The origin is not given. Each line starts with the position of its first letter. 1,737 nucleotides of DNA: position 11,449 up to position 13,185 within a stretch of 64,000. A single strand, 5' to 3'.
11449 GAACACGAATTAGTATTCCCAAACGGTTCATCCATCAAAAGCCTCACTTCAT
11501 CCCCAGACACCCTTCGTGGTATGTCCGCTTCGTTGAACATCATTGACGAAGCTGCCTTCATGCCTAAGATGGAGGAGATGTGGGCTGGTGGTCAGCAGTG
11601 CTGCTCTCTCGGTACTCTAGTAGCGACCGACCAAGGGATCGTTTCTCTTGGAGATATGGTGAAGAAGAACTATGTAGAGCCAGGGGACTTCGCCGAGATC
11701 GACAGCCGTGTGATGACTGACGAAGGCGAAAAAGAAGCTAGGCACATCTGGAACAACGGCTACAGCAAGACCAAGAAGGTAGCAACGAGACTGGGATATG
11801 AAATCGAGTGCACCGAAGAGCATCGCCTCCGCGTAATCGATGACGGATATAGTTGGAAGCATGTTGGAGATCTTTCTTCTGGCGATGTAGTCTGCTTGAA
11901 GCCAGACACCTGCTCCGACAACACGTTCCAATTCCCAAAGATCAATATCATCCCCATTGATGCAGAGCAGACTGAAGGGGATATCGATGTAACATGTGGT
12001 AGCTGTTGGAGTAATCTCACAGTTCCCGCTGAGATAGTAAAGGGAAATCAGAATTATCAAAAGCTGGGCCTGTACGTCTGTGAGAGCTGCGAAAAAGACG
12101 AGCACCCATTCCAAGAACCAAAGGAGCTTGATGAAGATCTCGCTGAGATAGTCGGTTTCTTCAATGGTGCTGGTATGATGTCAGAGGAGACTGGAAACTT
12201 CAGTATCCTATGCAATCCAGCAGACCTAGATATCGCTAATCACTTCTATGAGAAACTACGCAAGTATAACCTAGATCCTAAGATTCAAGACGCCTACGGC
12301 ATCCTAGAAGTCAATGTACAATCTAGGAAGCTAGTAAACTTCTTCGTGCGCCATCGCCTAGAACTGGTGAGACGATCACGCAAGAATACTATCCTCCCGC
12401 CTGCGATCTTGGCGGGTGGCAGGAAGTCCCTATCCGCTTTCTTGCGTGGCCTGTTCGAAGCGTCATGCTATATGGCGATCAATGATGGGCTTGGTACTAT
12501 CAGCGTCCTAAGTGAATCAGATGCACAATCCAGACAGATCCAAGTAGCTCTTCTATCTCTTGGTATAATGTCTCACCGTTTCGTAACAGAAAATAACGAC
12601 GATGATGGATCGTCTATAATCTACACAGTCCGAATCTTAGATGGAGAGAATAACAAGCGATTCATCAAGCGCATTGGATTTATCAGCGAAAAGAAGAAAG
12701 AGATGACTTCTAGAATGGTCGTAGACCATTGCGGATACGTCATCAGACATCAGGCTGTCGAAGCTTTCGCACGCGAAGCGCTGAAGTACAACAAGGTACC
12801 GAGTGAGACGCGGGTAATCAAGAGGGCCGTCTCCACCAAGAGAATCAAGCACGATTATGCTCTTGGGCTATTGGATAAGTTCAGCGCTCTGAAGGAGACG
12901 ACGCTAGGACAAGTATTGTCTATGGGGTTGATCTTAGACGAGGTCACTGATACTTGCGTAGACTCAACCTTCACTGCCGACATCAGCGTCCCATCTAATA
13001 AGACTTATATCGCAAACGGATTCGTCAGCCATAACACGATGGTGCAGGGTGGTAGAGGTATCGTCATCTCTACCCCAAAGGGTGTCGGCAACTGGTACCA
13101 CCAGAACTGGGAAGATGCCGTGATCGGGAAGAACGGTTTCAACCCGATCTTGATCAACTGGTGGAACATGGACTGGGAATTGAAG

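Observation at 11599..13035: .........-type intein splitting the large terminase ATPase domain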

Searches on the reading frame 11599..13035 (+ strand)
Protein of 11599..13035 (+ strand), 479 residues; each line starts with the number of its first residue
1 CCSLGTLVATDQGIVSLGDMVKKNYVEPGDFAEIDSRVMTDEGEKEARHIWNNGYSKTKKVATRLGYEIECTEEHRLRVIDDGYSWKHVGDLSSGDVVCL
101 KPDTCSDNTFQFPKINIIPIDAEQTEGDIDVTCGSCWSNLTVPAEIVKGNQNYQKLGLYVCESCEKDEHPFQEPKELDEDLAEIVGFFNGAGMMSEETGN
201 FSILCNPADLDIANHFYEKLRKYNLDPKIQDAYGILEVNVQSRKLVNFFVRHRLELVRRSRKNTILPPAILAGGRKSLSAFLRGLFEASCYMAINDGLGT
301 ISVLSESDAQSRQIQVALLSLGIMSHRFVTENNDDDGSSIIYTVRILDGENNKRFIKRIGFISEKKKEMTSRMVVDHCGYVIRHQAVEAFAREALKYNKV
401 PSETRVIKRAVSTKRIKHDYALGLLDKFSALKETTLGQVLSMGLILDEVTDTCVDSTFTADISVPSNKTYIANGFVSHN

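Call 3: search_protein_families(library=pfam, proteins=[window:11599-13035:+], max_evalue=0.1)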
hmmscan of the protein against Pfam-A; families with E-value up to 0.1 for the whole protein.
window:11599-13035:+ (479 aa): 3 families
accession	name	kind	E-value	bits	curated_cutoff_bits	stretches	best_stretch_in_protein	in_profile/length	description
PF14890.11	Intein_splicing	-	3.1e-11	43.7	35.8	1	34-479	26-155/155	Intein splicing domain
PF14528.11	LAGLIDADG_3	-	4.1e-09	37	22.5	1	279-360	4-82/82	LAGLIDADG-like domain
PF11331.13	Zn_ribbon_12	-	0.03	14.5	27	1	131-157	7-33/45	EDR4 zinc-ribbon domain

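Call 4: search_protein_families(library=ncbifam, proteins=[window:11599-13035:+], max_evalue=0.1)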
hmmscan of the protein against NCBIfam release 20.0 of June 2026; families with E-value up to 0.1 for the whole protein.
window:11599-13035:+ (479 aa): 9 families
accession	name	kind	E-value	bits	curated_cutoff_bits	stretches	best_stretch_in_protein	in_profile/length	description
NF038098.1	GyrA_w_intein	exception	8e-16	57.1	1850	2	184-479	242-537/1232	intein-containing DNA gyrase subunit A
NF006207.0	PRK08332.1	equivalog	2.8e-12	44.7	2400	2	176-403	1000-1229/1684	vitamin B12-dependent ribonucleotide reductase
NF003159.0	PRK04132.1-4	equivalog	2.9e-09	35.5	999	1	178-376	177-347/852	replication factor C small subunit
NF003158.0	PRK04132.1-3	equivalog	8.4e-09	33.1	1750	1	178-404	179-373/1437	replication factor C small subunit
TIGR01445.1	intein_Nterm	domain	2.2e-08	35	24.5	1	1-79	1-83/83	intein N-terminal splicing region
NF005852.0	PRK07773.1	equivalog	4.4e-07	28.6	780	1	262-384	596-718/886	replicative DNA helicase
NF003157.0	PRK04132.1-2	equivalog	6.8e-07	27.6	1103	1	173-377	164-359/864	replication factor C small subunit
NF011287.0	PRK14698.1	equivalog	8.7e-05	20.7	1238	1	169-326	381-532/1017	V-type ATP synthase subunit A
TIGR01443.1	intein_Cterm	domain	0.00075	19.7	15.6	1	461-479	4-23/24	intein C-terminal splicing region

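Call 5: search_protein_families(library=phrogs, proteins=[window:11599-13035:+], max_evalue=0.01)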
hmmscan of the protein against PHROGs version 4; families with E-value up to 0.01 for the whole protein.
window:11599-13035:+ (479 aa): 2 families
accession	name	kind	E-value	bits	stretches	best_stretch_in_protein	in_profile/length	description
phrog_9666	-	unknown function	6.7e-13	48.7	1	176-479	181-486/779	-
phrog_17415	-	head and packaging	7.4e-06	25.3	1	1-98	189-280/940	terminase large subunit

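Call 12: find_homologous_proteins(query=window:11599-13035:+, max_evalue=0.001)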
Query window:11599-13035:+ (479 aa): 9 proteins with E <= 0.001 among 8000 candidates.
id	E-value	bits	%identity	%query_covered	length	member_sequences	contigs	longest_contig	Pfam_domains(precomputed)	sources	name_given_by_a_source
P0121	1.4e-40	158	27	100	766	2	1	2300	PF02867.21,PF14528.12,PF12637.15,PF14890.12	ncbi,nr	ncbi:MAG: hypothetical protein KC496_14635, partial [Anaerolineae bacterium]|nr:hypothetical protein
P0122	1.1e-39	155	28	93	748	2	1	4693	PF02867.21,PF14528.12,PF12637.15,PF14890.12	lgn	-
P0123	3.0e-27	114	24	100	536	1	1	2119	PF02867.21,PF14528.12,PF14890.12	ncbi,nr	ncbi:MAG: intein-containing adenosylcobalamin-dependent ribonucleoside-diphosphate reductase, partia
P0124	4.3e-23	100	30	59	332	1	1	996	PF14528.12,PF14890.12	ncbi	ncbi:MAG: hypothetical protein CUN54_09135, partial [Phototrophicales bacterium]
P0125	4.6e-15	74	24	100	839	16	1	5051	PF00438.26,PF14528.12,PF02772.22,PF02773.22,PF14890.12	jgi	-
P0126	1.2e-11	62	23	100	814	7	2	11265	PF00438.26,PF14528.12,PF02772.22,PF02773.22,PF14890.12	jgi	-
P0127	3.5e-9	54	25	78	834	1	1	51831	PF14528.12,PF14890.12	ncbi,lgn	ncbi:MAG: LAGLIDADG family homing endonuclease [bacterium]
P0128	6.3e-9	53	23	100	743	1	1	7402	PF14528.12,PF02772.22,PF02773.22,PF14890.12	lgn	-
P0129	5.1e-8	50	22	74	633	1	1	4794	PF14890.12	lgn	-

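Call 13: search_solved_structures(query=window:11599-13035:+, max_evalue=0.01, show_alignments=2)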
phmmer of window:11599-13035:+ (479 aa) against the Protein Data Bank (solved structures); distinct sequences matched with E-value up to 0.01: 2.
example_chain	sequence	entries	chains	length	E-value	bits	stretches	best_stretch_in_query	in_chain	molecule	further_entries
7qsu_A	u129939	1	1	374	0.0005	22.2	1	170-324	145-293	V-ATPase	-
7qss_A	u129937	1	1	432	0.00063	21.9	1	170-324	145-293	V-type ATP synthase alpha chain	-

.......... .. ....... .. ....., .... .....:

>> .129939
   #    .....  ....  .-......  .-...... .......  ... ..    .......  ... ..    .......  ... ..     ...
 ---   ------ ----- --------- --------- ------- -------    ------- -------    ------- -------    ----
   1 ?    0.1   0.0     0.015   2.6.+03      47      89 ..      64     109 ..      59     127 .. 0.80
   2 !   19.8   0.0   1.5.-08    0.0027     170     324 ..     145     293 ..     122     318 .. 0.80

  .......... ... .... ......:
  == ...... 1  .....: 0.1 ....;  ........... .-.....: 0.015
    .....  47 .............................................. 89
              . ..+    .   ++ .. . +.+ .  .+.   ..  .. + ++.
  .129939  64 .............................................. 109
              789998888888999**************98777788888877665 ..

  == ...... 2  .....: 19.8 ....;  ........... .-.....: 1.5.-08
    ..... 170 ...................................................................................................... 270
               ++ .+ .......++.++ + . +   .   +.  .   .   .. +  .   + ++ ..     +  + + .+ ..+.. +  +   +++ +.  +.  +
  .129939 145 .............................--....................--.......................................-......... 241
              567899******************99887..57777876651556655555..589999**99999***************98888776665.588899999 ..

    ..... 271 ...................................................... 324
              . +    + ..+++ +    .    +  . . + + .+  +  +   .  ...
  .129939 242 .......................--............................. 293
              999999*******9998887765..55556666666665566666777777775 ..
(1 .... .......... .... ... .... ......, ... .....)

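Call 29: predict_structure(alignment_id=A1)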
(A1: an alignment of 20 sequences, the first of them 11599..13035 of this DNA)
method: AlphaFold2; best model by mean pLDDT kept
length: 479 residues; sequences in the alignment: 20
mean_pLDDT: 90.0   pTM: 0.89
mean pLDDT of the five models: 90.0, 89.6, 89.5, 88.3, 87.1
residues with pLDDT >= 90: 342; 70-90: 97; 50-70: 40; < 50: 0
segments of 3 or more residues with pLDDT < 50: none
pLDDT, mean of each block of 10 residues (from residue 1): 96 95 91 95 95 97 97 97 94 97 95 72 74 73 80 67 70 94 96 91 94 97 95 93 90 75 89 96 96 83 94 98 95 70 92 95 95 73 89 92 90 91 94 96 96 97 93 95
secondary structure, 60 per line:
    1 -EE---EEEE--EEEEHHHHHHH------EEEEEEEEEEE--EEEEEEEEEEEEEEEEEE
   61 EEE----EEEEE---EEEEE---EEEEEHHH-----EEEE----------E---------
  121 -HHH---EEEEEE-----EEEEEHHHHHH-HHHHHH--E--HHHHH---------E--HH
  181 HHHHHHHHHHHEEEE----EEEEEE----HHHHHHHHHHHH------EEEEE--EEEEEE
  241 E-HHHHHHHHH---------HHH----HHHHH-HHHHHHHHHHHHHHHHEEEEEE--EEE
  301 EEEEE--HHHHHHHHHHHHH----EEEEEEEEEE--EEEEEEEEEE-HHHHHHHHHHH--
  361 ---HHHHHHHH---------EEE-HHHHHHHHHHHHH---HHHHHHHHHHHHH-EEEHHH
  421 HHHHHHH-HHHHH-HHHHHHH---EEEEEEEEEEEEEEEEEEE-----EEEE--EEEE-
elements in order: E7-10 E13-16 H17-23 E30-40 E43-63 E68-72 E76-80 E84-88 E97-100 E128-133 E139-143 H144-149 H151-156 H162-166 H179-191 E192-195 E200-205 H210-221 E228-232 E235-241 H243-251 H268-272 H274-289 E290-295 E298-305 H308-320 E325-334 E337-346 H348-358 H364-371 E381-383 H385-397 H401-413 E415-417 H418-427 H429-433 H435-441 E445-463 E469-472 E475-478

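Call 31: fold_search(model_id=the predicted structure, library=pdb)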
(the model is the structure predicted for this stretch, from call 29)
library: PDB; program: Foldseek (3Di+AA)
matches with E <= 10: 662; with E <= 0.001: 91
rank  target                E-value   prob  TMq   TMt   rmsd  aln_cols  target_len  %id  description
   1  7qss                  8.3e-24  1.00  0.65  0.72   7.5       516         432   16  Crystal structure of homing endonuclease-associated TliVMA intein (C1A) (released 2022-03-30)
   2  7qsu                  8.5e-20  1.00  0.56  0.72   7.8       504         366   15  Crystal structure of homing endonuclease-associated TliVMA intein (C1A, d333-339) (released 2022-03-30)
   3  1dq3                  8.9e-19  1.00  0.58  0.60   7.8       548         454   16  CRYSTAL STRUCTURE OF AN ARCHAEAL INTEIN-ENCODED HOMING ENDONUCLEASE PI-PFUI (released 2000-07-05)
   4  7qst                  2.7e-17  1.00  0.56  0.71   5.0       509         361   15  Crystal structure of homing endonuclease-associated PhoVMA intein (C1A) (released 2022-03-30)
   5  2cw7                  7.0e-15  1.00  0.57  0.52   9.1       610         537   13  Crystal structure of intein homing endonuclease II (released 2006-04-18)
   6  1ef0_A                1.1e-13  1.00  0.43  0.47  23.0       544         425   12  CRYSTAL STRUCTURE OF PI-SCEI MINIPRECURSOR (released 2000-06-07)
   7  1vde_B                6.5e-13  1.00  0.42  0.46  22.9       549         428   13  PI-SCEI, A HOMING ENDONUCLEASE WITH PROTEIN SPLICING ACTIVITY (released 1998-04-08)
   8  1vde_A                1.7e-12  1.00  0.44  0.48  22.4       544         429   12  PI-SCEI, A HOMING ENDONUCLEASE WITH PROTEIN SPLICING ACTIVITY (released 1998-04-08)
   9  1jva_B                1.9e-12  1.00  0.43  0.48  25.3       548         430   11  CRYSTAL STRUCTURE OF THE VMA1-DERIVED ENDONUCLEASE BEARING THE N AND C EXTEIN PROPEPTIDES (released 2002-08-29)
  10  1um2_B                2.2e-12  1.00  0.43  0.48  24.9       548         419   11  Crystal Structure of the Vma1-Derived Endonuclease with the Ligated Extein Segment (released 2004-09-22)
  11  1lws_A                3.5e-12  1.00  0.44  0.48  21.4       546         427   13  Crystal structure of the intein homing endonuclease PI-SceI bound to its recognition sequence (released 2002-09-27)
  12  1jva_A                5.5e-12  1.00  0.42  0.46  25.9       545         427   12  CRYSTAL STRUCTURE OF THE VMA1-DERIVED ENDONUCLEASE BEARING THE N AND C EXTEIN PROPEPTIDES (released 2002-08-29)
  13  1um2_A                1.9e-11  1.00  0.42  0.47  25.5       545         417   12  Crystal Structure of the Vma1-Derived Endonuclease with the Ligated Extein Segment (released 2004-09-22)
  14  1lwt_A                3.5e-11  1.00  0.43  0.45  25.3       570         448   12  Crystal structure of the intein homing endonuclease PI-SceI bound to its substrate DNA (Ca2+ free) (released 2002-09-27)
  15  1dfa                  6.4e-11  1.00  0.40  0.46  23.1       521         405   13  CRYSTAL STRUCTURE OF PI-SCEI IN C2 SPACE GROUP (released 1999-12-08)
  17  3hyi                  5.6e-07  1.00  0.28  0.45  16.9       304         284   16  Crystal structure of full-length DUF199/WhiA from Thermatoga maritima (released 2009-09-01)
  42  1am2                  6.2e-06  1.00  0.20  0.52   1.6       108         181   22  GYRA INTEIN FROM MYCOBACTERIUM XENOPI (released 1998-06-24)
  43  8dy9_I                6.2e-06  1.00  0.33  0.49  15.6       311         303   16  Streptomyces venezuelae RNAP unconstrained open promoter complex with WhiA and WhiB transcription factors (released 2023-03-01)
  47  2ab5_B                6.6e-06  1.00  0.28  0.48   9.9       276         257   16  bI3 LAGLIDADG Maturase (released 2005-08-30)
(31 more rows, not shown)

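Call 49: search_protein_representatives(protein=window:11599-13035:+)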
Query: 479 residues. Proteins with E-value up to 0.001 (for the whole library): 2433; up to 1e-10: 652; up to 1e-30: 46. The best 150 are listed.
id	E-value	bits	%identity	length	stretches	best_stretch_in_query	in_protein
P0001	0.0e+00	1089.5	100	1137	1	1-479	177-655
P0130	3.2e-95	336.1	30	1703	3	1-479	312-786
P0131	5.8e-93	328.6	33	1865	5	1-479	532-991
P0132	2.3e-72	260.7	36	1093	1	1-479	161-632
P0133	2.7e-61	224.2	31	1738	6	1-479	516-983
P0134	3.3e-61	223.9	33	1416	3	1-478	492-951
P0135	1.3e-56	208.8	30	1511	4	23-479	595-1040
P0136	1.7e-53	198.5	30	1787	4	174-479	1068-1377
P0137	5.2e-53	196.9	30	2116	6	174-479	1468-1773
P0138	3.6e-47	177.7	33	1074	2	180-479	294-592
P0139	1.8e-44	168.7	32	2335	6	161-479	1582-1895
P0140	6.3e-44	167.0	34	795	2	173-479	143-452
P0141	7.1e-42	160.2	32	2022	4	174-479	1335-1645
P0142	1.2e-40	156.2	31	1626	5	1-122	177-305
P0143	1.5e-40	155.9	32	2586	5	266-479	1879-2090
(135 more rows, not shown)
